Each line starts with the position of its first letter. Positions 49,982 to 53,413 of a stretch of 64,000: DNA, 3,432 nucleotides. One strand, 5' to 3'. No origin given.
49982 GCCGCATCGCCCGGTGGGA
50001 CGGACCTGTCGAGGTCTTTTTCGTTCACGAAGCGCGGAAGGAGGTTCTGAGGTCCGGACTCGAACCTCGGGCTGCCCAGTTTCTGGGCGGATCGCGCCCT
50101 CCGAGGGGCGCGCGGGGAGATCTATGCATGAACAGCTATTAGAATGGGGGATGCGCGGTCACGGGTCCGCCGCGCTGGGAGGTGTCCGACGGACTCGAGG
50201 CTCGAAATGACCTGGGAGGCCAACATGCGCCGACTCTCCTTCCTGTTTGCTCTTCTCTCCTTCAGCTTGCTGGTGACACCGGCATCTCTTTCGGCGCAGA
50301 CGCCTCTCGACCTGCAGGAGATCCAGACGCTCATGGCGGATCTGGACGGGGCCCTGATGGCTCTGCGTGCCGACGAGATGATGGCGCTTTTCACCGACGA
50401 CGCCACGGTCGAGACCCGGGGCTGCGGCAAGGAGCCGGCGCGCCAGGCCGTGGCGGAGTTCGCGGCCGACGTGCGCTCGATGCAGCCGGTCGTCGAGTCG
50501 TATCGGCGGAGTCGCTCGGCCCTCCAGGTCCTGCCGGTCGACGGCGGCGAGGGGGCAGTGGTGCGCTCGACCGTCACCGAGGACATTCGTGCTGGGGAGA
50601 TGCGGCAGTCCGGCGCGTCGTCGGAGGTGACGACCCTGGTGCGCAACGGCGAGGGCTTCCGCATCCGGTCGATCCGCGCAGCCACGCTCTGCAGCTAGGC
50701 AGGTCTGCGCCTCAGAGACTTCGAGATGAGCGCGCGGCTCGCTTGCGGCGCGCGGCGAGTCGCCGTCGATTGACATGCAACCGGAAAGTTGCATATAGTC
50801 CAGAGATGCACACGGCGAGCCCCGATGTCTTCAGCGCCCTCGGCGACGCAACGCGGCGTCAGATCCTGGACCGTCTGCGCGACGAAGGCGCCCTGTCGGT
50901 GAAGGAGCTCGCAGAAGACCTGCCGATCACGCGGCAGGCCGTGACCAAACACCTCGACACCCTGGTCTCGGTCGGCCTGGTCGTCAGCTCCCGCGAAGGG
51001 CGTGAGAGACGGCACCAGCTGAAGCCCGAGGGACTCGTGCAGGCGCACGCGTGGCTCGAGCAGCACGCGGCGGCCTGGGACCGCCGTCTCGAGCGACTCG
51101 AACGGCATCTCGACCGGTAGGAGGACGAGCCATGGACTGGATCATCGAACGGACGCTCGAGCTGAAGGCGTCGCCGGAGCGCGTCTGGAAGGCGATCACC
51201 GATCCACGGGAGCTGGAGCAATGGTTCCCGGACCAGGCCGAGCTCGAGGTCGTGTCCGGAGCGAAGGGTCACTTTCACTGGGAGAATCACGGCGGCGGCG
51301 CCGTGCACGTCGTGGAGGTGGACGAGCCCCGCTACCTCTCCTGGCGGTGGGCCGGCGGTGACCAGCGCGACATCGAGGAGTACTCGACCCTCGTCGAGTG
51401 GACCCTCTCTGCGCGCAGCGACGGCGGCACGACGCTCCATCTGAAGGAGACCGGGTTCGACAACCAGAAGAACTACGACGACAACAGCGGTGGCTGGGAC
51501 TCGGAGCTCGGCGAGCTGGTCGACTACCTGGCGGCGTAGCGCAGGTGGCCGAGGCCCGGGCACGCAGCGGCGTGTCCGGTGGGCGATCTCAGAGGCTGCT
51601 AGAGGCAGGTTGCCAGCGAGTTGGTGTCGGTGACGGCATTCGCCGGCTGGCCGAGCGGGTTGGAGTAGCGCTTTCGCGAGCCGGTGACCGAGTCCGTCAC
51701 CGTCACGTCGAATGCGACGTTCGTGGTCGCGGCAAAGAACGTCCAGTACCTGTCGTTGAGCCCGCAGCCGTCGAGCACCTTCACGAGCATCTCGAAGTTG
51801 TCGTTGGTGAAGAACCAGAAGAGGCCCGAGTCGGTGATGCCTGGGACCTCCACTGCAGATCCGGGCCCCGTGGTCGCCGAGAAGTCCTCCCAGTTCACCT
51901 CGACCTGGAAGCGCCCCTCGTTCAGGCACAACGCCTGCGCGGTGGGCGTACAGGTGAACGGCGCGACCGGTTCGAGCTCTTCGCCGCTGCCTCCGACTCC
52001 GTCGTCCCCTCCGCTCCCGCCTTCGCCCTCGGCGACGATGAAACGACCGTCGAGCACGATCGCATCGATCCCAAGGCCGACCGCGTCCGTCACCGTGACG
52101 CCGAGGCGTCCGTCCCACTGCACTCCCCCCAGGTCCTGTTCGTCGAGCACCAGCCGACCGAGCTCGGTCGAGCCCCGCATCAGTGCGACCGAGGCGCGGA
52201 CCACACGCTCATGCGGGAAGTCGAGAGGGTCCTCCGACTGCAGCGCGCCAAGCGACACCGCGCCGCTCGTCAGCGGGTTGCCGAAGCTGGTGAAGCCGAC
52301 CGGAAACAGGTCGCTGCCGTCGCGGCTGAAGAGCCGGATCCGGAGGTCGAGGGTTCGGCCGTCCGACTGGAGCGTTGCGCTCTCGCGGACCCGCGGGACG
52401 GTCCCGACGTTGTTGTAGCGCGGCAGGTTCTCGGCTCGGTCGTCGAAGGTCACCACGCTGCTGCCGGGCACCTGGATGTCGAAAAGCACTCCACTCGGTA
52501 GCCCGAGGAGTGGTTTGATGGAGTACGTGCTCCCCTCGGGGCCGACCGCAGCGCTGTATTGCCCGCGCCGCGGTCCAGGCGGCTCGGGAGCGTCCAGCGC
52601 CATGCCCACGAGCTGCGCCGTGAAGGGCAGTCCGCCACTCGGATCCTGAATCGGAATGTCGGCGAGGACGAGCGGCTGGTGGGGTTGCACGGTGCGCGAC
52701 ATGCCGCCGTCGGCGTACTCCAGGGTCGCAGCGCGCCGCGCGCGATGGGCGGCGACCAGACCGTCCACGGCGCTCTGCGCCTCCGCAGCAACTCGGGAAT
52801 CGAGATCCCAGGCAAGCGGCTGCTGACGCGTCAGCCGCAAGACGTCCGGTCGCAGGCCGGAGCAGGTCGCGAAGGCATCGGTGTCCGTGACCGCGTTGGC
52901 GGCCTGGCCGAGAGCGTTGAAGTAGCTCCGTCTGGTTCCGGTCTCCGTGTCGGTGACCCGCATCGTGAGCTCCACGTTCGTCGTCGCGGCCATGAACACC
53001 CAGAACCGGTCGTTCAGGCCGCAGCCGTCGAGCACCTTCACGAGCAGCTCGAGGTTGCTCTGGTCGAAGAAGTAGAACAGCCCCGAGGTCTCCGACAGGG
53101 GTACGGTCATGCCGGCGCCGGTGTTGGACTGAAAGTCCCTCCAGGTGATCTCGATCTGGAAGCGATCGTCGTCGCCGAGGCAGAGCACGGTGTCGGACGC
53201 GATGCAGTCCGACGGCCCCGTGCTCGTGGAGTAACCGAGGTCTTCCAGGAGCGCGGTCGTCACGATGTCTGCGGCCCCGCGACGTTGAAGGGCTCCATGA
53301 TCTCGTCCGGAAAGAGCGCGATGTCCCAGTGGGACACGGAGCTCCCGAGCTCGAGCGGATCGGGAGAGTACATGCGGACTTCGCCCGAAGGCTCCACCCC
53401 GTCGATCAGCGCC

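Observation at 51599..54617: Secreted HEXXH metalloprotease operon encoding a 554-aa protein made of two copies of an unfamiliar four-cysteine ~115-aa domain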

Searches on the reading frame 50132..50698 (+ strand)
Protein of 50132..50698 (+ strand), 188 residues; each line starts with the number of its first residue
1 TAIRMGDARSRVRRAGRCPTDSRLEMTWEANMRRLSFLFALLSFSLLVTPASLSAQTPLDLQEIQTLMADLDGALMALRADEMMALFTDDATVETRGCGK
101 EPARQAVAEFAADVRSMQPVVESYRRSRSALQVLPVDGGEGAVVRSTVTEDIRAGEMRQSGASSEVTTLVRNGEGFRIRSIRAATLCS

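Call 35: search_protein_families(library=pfam, proteins=[window:50132-50698:+], max_evalue=0.001)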
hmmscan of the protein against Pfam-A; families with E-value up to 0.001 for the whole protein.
window:50132-50698:+ (188 aa): 1 family
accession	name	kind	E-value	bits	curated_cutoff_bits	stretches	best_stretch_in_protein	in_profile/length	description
PF13577.12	SnoaL_4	-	0.00054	20.4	24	1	60-180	5-124/126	SnoaL-like domain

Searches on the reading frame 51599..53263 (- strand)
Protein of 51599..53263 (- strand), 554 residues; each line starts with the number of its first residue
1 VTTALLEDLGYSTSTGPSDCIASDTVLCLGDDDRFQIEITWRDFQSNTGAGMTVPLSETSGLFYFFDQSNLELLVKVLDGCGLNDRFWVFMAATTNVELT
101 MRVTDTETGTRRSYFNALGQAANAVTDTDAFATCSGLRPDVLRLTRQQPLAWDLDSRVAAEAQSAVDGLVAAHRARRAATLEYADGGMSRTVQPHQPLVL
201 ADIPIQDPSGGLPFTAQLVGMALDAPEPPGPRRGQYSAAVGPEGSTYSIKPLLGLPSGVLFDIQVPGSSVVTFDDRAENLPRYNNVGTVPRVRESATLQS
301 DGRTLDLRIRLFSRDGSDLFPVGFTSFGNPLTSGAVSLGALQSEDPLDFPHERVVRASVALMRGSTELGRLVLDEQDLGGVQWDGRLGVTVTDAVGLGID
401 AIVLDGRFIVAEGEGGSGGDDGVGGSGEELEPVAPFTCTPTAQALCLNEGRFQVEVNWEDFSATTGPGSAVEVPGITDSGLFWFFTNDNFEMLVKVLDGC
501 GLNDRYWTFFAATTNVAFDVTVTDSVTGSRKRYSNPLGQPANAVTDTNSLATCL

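Call 4: search_protein_families(library=pfam, proteins=[window:51599-53263:-], max_evalue=1)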
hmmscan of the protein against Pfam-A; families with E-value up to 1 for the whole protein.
window:51599-53263:- (554 aa): 1 family
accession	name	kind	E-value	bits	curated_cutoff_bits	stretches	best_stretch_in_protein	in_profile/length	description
PF22832.1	PsaO_TMD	-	0.069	14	27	0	54-92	28-66/91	PsaO transmembrane domain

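Call 6: search_protein_families(library=ncbifam, proteins=[window:51599-53263:-], max_evalue=1)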
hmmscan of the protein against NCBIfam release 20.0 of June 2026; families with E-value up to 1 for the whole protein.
window:51599-53263:- (554 aa): 1 family
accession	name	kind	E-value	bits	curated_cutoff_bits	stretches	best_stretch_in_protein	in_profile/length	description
TIGR03059.1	psaOeuk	equivalog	0.0013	19.1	107.85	0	51-92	16-57/82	photosystem I protein PsaO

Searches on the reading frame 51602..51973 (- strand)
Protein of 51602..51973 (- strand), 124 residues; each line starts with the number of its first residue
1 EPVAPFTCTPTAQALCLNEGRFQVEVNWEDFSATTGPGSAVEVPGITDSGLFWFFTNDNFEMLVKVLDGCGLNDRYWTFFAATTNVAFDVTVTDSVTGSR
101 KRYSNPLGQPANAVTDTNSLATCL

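Call 25: predict_structure(alignment_id=A2)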
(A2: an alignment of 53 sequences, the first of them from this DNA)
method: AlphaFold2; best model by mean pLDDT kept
length: 124 residues; sequences in the alignment: 53
mean_pLDDT: 97.8   pTM: 0.91
mean pLDDT of the five models: 97.8, 97.6, 97.4, 97.0, 96.7
residues with pLDDT >= 90: 121; 70-90: 3; 50-70: 0; < 50: 0
segments of 3 or more residues with pLDDT < 50: none
pLDDT, mean of each block of 10 residues (from residue 1): 94 98 99 98 98 97 98 98 98 98 99 98 93
secondary structure, 60 per line:
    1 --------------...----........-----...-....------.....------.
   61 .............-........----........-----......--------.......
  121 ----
elements in order: E15-17 E22-29 E35-37 E39-42 E49-53 E60-69 H70-73 E75-82 E87-94 E100-105 E114-120

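Call 27: search_protein_representatives(alignment_id=A2)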
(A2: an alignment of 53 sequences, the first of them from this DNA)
Query: 53 sequences, 123 profile positions. Proteins with E-value up to 0.001 (for the whole library): 10566; up to 1e-10: 9509; up to 1e-30: 5993. The best 150 are listed.
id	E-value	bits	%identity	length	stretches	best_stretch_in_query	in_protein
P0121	1.1e-127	435.6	-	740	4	6-120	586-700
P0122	1.2e-116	399.9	-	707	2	5-123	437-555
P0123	1.2e-116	399.9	-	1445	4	5-120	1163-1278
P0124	3.0e-114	392.2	-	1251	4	3-120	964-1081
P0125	6.1e-113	387.9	-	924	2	4-123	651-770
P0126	4.8e-112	385.0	-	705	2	5-123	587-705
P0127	1.2e-110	380.5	-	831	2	3-123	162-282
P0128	1.3e-110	380.4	-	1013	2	4-122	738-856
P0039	1.7e-110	380.0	-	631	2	6-123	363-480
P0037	2.9e-110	379.3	-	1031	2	4-123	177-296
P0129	4.8e-110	378.6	-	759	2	5-123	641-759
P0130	5.2e-110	378.5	-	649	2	5-123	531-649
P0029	5.9e-110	378.3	-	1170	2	5-123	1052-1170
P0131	7.8e-110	377.9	-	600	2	5-123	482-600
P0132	8.9e-110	377.7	-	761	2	4-123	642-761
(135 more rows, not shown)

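Call 31: find_related_loci(query=A2, collection=genome_contigs, flank=6000)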
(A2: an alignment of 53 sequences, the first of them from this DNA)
Query A2 (124 aa) in genome_contigs; peptide patterns used: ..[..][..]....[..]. (x = any residue, [..] = any of these).
589 stretches matched a pattern (row limit reached: there are more); 583 encode a relative of the query (tblastn E <= 1e-3); the best 80 are kept; 80 distinct loci.
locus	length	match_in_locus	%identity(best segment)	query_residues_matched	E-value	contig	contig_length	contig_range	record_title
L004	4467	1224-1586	58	3-123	1e-44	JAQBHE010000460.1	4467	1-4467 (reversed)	MAG: Holophagae bacterium isolate MAG_452_bin-34 452_bin-34_ctg-460, whole genome shotgun sequence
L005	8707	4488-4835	58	8-123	2e-42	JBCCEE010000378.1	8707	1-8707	MAG: Acidobacteriota bacterium isolate P01_B01_bin.10 k141_3964797_length_8707_cov_19.0629, whole genome shotgun sequenc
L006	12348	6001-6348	57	7-123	8e-42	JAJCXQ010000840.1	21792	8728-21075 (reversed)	MAG: Acidobacteriota bacterium isolate OFTM268 OFTM268_839, whole genome shotgun sequence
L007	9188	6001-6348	58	8-123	3e-41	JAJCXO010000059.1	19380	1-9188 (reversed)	MAG: Acidobacteriota bacterium isolate OFTM223 OFTM223_58, whole genome shotgun sequence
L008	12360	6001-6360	57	3-123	2e-41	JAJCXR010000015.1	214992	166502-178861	MAG: Acidobacteriota bacterium isolate OFTM328 OFTM328_14, whole genome shotgun sequence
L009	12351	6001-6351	56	7-123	3e-41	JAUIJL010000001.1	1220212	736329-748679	MAG: Thermoanaerobaculia bacterium isolate Co_bin.310 NODE_15_length_1220212_cov_4.532323, whole genome shotgun sequence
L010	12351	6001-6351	56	8-123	2e-41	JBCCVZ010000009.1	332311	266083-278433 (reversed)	MAG: Acidobacteriota bacterium isolate P01_E01_bin.5 k141_1398085_length_332311_cov_50.5931, whole genome shotgun sequen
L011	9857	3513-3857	58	8-123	4e-41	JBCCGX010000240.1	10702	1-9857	MAG: Acidobacteriota bacterium isolate P01_B01_bin.53 k141_3127785_length_10702_cov_85.8627, whole genome shotgun sequen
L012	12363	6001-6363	56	2-123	7e-41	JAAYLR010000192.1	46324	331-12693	MAG: Acidobacteria bacterium isolate AS16jrsBPLL_26 28139_AS16, whole genome shotgun sequence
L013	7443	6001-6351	57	5-123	1e-40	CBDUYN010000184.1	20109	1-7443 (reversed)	MAG TPA_asm: uncultured bacterium isolate SRR22302374_binner12_Refined_89 genome assembly, contig: ERZ26661914.1429, who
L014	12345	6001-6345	56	8-123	1e-40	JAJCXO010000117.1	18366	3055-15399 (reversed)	MAG: Acidobacteriota bacterium isolate OFTM223 OFTM223_116, whole genome shotgun sequence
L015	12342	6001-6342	58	8-123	2e-40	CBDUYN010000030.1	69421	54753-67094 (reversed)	MAG TPA_asm: uncultured bacterium isolate SRR22302374_binner12_Refined_89 genome assembly, contig: ERZ26661914.108, whol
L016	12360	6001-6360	57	2-124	3e-40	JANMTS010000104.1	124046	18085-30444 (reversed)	MAG: Holophagales bacterium isolate SOY_29_metabat_132 SOY_29_k141_1875225, whole genome shotgun sequence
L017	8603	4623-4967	56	8-123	3e-40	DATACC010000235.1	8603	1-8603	MAG TPA_asm: Thermoanaerobaculia bacterium isolate SMAG_U6714 k141_46023, whole genome shotgun sequence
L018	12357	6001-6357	56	4-123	3e-39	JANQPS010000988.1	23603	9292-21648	MAG: Thermoanaerobaculia bacterium isolate IP29b_bin.170 k99_434377, whole genome shotgun sequence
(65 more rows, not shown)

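Call 33: fold_search(model_id=the predicted structure, library=pdb)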
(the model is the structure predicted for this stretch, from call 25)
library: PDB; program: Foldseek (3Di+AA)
matches with E <= 10: 597; with E <= 0.001: 0
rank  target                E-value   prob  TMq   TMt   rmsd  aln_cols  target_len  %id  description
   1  7dpy_A                1.6e-01  0.20  0.20  0.25  12.2        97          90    7  Structure of Brucella abortus PhiA (released 2021-06-23)
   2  6z14                  4.2e-01  0.16  0.28  0.07  16.9       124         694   11  Structure of Bifidobacterium bifidum GH20 beta-N-beta-N-acetylhexosaminidase E553Q variant in complex with 4MU-6SGlcNAc- (released 2021-05-19)
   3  6yxz                  4.6e-01  0.16  0.28  0.07  16.9       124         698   11  Structure and activity of the GH20 beta-N-beta-N-acetylhexosaminidase from Bifidobacterium bifidum (released 2021-05-12)
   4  6dy0_B                4.6e-01  0.08  0.21  0.14  14.1       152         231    7  Rabbit N-acylethanolamine-hydrolyzing acid amidase (NAAA) covalently bound to beta-lactam inhibitor ARN726, in presenc (released 2018-09-26)
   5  9m8o_Q                4.9e-01  0.11  0.24  0.20  16.7       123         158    6  Cryo-EM structure of bacteriophage NF5 baseplate (released 2025-12-17)
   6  7anm_A                4.9e-01  0.08  0.21  0.08  17.6       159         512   13  Nudaurelia capensis omega virus capsid: virus-like particles expressed in Nicotiana benthamiana (released 2021-08-25)
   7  8ac6_C                4.9e-01  0.06  0.19  0.07  17.9       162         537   16  Nudaurelia capensis omega virus maturation intermediate captured at pH5.6 (insect cell expressed VLPs): medium class f (released 2022-12-28)
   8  7n34                  5.1e-01  0.18  0.27  0.30   7.9        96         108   17  Structure of Yersinia aleksiciae Cap15 cyclic dinucleotide receptor, crystal form 1 (released 2021-11-17)
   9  6dxz_B                5.4e-01  0.09  0.19  0.15  13.9       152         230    6  Rabbit N-acylethanolamine-hydrolyzing acid amidase (NAAA) in complex with non-covalent benzothiazole-piperazine inhibi (released 2018-09-26)
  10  4p3w_C                5.7e-01  0.12  0.26  0.20  17.5       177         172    7  Crystal structure of the human filamin A Ig-like domains 20-21 in complex with migfilin peptide (released 2015-08-12)
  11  3k44_A                6.0e-01  0.12  0.23  0.21  14.7       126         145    9  Crystal Structure of Drosophila melanogaster Pur-alpha (released 2009-10-27)
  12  8ac6_B                6.0e-01  0.07  0.21  0.08  17.7       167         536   12  Nudaurelia capensis omega virus maturation intermediate captured at pH5.6 (insect cell expressed VLPs): medium class f (released 2022-12-28)
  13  7dsg                  6.3e-01  0.11  0.19  0.24  10.8        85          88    7  Crystal structure of Brucella abortus PhiA (released 2022-01-12)
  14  6yfi_B                6.3e-01  0.10  0.22  0.20  15.2       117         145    7  Bacteriophage EMS014 coat protein (released 2020-09-02)
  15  2qux_D                6.7e-01  0.20  0.32  0.33  14.3       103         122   12  PP7 coat protein dimer in complex with RNA hairpin (released 2007-12-18)
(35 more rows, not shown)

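Call 70: search_protein_families(library=pfam, alignment_id=A2, max_evalue=10)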
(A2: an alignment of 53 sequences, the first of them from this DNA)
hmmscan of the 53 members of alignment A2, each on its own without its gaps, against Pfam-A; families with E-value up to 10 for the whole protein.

A. member 1, seq(124 aa): 0 families

B. families by the number of members that match (of 53 scanned): 6 families
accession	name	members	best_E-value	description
PF20569.3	DUF6778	2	0.13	Family of unknown function (DUF6778)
PF12470.13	SUFU_C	1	0.018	Suppressor of Fused Gli/Ci N terminal binding domain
PF00397.32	WW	1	0.022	WW domain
PF19077.6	Big_13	1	0.047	Bacterial Ig-like domain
PF08887.16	GAD-like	1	0.059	GAD-like domain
PF12712.13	DUF3805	1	0.98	Domain of unknown function (DUF3805)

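Call 71: search_protein_families(library=ncbifam, alignment_id=A2, max_evalue=10)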
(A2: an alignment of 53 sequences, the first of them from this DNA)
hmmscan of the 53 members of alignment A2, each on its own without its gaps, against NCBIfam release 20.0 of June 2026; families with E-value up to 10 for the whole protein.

A. member 1, seq(124 aa): 0 families

B. families by the number of members that match (of 53 scanned): 11 families
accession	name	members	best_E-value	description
NF002740.0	PRK02724.1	4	0.027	30S ribosomal protein PSRP-3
TIGR03477.1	DMSO_red_II_gam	1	0.0082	DMSO reductase family type II enzyme, heme b subunit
NF041516.1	PA2928_fam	1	0.016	PA2928 family protein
TIGR03059.1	psaOeuk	1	0.058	photosystem I protein PsaO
TIGR04384.1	putr_carbamoyl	1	0.062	putrescine carbamoyltransferase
NF003642.0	PRK05282.1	1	0.068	dipeptidase PepE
NF011013.0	PRK14441.1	1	0.088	acylphosphatase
NF006979.0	PRK09450.1-4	1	0.13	class I adenylate cyclase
TIGR01106.1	ATPase-IIC_X-K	1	0.13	Na,H/K antiporter P-type ATPase subunit alpha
NF038023.1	S_layer_PS2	1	0.13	S-layer protein PS2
NF003508.0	PRK05170.2-6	1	0.14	YcgN family cysteine cluster protein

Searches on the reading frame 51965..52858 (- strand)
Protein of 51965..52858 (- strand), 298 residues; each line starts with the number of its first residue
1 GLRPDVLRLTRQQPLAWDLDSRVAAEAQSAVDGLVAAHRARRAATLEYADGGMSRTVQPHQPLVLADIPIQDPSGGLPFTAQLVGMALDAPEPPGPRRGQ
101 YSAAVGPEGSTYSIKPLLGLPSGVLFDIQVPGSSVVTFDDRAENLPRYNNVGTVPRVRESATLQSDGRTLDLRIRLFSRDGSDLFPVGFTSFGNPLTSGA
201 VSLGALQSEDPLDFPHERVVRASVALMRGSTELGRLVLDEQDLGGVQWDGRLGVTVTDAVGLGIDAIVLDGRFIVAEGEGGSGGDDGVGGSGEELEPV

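Call 49: find_homologous_proteins(query=window:51965-52858:-, max_evalue=0.001)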
Query seq(298 aa): 8000 candidates shared short words with the query, none scored E <= 0.001.
